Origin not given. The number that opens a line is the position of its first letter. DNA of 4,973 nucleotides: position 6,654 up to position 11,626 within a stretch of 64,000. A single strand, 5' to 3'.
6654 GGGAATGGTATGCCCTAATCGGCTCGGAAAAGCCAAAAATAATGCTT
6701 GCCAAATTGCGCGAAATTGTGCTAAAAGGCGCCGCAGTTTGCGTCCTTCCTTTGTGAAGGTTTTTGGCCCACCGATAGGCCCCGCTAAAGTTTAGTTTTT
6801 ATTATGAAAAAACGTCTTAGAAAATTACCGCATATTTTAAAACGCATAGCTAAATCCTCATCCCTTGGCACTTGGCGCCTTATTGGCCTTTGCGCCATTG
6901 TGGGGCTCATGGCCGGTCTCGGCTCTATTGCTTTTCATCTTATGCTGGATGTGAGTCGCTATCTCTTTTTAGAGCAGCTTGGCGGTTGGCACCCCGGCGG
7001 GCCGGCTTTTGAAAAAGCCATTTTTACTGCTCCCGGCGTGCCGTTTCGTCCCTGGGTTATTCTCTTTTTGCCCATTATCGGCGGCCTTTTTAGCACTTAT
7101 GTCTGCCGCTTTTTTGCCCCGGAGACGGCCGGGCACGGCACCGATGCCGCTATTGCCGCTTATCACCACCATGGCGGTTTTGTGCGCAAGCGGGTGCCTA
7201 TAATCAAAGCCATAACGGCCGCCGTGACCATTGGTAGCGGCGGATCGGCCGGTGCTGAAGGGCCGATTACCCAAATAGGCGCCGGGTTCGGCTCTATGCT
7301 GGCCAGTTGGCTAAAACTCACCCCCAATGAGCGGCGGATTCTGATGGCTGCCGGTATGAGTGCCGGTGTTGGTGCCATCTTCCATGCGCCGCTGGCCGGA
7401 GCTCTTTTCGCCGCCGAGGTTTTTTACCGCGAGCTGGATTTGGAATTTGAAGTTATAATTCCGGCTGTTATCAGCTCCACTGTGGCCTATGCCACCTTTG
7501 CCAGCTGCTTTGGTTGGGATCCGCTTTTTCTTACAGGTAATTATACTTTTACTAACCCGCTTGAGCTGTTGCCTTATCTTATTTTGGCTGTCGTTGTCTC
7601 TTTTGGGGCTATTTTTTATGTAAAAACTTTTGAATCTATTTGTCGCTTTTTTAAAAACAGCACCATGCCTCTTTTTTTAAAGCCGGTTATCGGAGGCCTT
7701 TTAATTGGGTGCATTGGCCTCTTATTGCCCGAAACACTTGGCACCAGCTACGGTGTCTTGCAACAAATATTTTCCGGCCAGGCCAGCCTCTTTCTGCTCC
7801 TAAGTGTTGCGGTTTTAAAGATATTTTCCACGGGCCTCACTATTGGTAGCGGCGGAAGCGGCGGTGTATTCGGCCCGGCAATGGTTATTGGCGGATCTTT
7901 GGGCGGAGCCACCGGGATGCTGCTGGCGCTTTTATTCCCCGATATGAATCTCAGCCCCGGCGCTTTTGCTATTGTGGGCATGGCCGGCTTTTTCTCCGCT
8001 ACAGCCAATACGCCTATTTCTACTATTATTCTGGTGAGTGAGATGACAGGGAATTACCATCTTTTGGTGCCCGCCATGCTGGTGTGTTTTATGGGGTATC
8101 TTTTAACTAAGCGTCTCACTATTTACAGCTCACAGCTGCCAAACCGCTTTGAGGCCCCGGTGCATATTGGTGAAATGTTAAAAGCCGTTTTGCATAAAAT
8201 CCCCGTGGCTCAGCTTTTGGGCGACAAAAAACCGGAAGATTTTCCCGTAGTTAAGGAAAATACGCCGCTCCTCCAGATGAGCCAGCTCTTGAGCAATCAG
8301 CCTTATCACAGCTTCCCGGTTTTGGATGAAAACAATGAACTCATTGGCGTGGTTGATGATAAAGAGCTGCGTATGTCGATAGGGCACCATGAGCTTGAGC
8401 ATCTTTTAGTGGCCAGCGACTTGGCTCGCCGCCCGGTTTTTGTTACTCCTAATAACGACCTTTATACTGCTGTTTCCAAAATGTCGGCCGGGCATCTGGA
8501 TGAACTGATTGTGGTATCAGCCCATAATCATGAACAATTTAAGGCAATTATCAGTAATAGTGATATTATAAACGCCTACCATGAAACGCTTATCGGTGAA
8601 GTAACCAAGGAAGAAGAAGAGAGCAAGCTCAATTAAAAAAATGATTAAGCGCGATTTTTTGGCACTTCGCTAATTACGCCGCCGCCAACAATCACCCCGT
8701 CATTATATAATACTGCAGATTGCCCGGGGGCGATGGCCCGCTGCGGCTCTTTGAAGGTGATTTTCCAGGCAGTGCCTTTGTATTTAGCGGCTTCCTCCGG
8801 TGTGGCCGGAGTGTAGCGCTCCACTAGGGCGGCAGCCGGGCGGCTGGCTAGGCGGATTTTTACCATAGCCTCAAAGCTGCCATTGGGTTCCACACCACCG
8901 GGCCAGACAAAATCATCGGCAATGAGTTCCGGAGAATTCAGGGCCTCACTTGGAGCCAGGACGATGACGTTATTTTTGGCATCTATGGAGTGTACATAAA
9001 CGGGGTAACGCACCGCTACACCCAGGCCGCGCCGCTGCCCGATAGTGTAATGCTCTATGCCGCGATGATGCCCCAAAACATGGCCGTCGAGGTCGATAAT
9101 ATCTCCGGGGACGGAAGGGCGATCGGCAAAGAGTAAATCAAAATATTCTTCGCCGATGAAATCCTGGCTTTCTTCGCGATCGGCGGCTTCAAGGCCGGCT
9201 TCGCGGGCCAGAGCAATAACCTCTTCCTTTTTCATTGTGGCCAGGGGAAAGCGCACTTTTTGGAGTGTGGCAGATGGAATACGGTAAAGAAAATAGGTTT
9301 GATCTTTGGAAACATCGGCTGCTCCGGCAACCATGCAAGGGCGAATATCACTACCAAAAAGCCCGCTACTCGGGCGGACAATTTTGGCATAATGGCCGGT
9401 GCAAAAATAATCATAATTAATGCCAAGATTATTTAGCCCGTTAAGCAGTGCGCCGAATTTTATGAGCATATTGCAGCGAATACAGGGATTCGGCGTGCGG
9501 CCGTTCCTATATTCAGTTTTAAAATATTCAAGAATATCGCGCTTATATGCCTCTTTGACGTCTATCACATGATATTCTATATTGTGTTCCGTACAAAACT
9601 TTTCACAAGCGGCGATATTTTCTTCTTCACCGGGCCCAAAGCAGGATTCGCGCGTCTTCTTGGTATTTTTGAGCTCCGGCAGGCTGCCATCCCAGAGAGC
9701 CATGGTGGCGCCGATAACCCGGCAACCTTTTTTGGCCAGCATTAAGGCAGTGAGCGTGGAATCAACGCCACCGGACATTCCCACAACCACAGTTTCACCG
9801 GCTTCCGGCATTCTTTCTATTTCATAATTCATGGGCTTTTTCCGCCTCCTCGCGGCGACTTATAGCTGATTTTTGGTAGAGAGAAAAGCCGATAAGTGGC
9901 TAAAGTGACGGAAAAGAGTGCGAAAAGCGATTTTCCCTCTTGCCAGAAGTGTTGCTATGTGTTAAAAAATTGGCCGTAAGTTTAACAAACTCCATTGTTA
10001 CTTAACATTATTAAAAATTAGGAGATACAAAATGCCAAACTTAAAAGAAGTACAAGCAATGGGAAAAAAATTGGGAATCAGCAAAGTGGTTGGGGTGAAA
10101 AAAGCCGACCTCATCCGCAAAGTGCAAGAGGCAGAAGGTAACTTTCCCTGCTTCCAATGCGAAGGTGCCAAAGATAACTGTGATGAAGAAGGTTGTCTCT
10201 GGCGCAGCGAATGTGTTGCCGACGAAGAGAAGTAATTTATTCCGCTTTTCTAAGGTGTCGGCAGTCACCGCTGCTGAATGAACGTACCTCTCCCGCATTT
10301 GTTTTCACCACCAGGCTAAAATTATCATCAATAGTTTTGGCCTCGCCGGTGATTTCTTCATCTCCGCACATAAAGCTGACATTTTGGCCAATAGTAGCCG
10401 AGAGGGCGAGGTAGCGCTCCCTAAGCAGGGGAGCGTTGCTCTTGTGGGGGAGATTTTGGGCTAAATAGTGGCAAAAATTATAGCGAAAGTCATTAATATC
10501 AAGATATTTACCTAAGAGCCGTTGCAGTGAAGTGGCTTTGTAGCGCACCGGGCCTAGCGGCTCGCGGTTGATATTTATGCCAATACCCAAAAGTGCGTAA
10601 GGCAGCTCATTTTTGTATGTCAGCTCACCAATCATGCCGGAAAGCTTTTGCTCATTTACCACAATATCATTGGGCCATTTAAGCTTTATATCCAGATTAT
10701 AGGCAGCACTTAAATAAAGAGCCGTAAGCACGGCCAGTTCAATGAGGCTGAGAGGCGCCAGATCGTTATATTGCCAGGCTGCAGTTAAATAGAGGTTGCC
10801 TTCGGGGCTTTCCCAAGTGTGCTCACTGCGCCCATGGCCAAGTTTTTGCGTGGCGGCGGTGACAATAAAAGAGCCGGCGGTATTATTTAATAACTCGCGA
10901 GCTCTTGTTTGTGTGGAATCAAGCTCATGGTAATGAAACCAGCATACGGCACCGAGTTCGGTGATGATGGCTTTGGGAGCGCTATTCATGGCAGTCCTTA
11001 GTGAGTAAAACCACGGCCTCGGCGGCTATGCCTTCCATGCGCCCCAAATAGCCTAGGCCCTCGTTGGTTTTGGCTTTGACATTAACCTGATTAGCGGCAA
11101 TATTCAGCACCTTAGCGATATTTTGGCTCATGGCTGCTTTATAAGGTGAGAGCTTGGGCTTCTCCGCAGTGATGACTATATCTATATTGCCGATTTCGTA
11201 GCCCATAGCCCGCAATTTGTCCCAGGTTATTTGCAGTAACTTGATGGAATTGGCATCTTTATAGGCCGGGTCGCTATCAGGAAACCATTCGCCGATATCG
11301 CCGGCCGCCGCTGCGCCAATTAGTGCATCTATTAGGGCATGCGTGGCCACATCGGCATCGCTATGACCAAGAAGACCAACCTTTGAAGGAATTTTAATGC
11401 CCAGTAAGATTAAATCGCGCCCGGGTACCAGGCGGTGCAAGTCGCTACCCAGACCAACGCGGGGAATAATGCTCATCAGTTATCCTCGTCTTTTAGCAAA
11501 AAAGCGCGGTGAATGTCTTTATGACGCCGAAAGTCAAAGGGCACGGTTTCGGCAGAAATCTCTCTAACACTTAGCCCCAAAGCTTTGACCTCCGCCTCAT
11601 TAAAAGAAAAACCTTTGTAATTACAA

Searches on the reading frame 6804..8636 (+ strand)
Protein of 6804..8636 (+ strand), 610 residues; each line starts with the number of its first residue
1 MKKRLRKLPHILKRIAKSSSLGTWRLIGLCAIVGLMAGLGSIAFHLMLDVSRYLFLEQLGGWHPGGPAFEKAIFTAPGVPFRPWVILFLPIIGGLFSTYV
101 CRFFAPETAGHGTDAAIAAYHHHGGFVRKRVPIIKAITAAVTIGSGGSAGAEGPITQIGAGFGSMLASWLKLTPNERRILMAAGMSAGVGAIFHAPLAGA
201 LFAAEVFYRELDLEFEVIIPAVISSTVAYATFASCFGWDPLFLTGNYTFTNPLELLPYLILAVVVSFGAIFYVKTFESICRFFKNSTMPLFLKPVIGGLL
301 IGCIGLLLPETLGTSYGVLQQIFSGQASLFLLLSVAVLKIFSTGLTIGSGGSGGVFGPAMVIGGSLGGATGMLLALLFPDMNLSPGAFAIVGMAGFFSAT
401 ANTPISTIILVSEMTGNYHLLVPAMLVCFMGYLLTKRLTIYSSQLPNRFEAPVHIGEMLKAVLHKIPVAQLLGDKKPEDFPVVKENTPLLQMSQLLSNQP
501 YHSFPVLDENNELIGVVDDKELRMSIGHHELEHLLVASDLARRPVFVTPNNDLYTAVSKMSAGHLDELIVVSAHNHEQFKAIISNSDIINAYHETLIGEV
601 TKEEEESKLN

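Call 33: search_protein_families(library=pfam, proteins=[window:6804-8636:+], max_evalue=0.00001)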
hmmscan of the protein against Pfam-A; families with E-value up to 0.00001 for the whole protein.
window:6804-8636:+ (610 aa): 2 families
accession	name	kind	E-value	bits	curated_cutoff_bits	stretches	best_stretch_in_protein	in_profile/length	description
PF00654.25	Voltage_CLC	-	9.8e-99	331.2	24.8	1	93-435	1-345/346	Voltage gated chloride channel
PF00571.33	CBS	-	4.5e-14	53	24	1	479-524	8-53/57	CBS domain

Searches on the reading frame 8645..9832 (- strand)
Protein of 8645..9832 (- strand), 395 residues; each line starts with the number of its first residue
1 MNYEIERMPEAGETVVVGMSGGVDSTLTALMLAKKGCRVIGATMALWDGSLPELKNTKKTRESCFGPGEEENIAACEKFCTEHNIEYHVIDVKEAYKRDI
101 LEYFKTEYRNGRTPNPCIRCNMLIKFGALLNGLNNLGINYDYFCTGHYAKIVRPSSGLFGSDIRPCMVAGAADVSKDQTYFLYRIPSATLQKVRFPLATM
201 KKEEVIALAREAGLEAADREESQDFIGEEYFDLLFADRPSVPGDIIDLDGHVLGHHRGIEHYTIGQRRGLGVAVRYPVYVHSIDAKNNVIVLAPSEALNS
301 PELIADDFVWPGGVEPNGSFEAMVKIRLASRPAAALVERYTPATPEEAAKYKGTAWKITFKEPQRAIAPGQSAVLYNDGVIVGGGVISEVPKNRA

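Call 33: search_protein_families(library=pfam, proteins=[window:8645-9832:-], max_evalue=0.00001)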
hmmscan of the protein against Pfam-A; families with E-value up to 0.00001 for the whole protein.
window:8645-9832:- (395 aa): 3 families
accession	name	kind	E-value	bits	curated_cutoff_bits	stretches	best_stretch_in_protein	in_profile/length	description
PF03054.22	tRNA_Me_trans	-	1.7e-55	188.3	20.6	1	14-224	2-196/202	tRNA methyl transferase HUP domain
PF20259.3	tRNA_Me_trans_M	-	4.9e-18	64.9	27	1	239-293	9-65/66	tRNA methyl transferase PRC-barrel domain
PF20258.4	tRNA_Me_trans_C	-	3.5e-13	50.1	20.6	1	302-387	3-77/77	Aminomethyltransferase beta-barrel domain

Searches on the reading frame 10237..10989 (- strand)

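Call 33: search_protein_families(library=pfam, proteins=[window:10237-10989:-], max_evalue=0.00001)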
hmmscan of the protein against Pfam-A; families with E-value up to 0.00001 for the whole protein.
window:10237-10989:- (250 aa): 2 families
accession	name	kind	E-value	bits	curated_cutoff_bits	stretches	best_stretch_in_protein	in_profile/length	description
PF03099.24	BPL_LplA_LipB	-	1e-14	55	21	1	24-139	6-133/133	Biotin/lipoate A/B protein ligase family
PF02237.23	BPL_C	-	9.5e-09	35.5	21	1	199-244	1-46/48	Biotin protein ligase C terminal domain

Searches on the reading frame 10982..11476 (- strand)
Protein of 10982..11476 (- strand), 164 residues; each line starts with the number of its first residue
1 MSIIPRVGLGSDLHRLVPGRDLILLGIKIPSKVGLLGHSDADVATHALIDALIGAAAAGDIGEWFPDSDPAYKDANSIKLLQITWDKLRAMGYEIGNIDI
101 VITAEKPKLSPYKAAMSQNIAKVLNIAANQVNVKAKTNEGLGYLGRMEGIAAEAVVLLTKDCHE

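Call 33: search_protein_families(library=pfam, proteins=[window:10982-11476:-], max_evalue=0.00001)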
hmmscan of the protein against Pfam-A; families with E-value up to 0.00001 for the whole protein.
window:10982-11476:- (164 aa): 1 family
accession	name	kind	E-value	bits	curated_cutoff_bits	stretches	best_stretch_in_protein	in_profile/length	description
PF02542.21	YgbB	-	6.5e-64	215.4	26.7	1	6-158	2-154/155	YgbB family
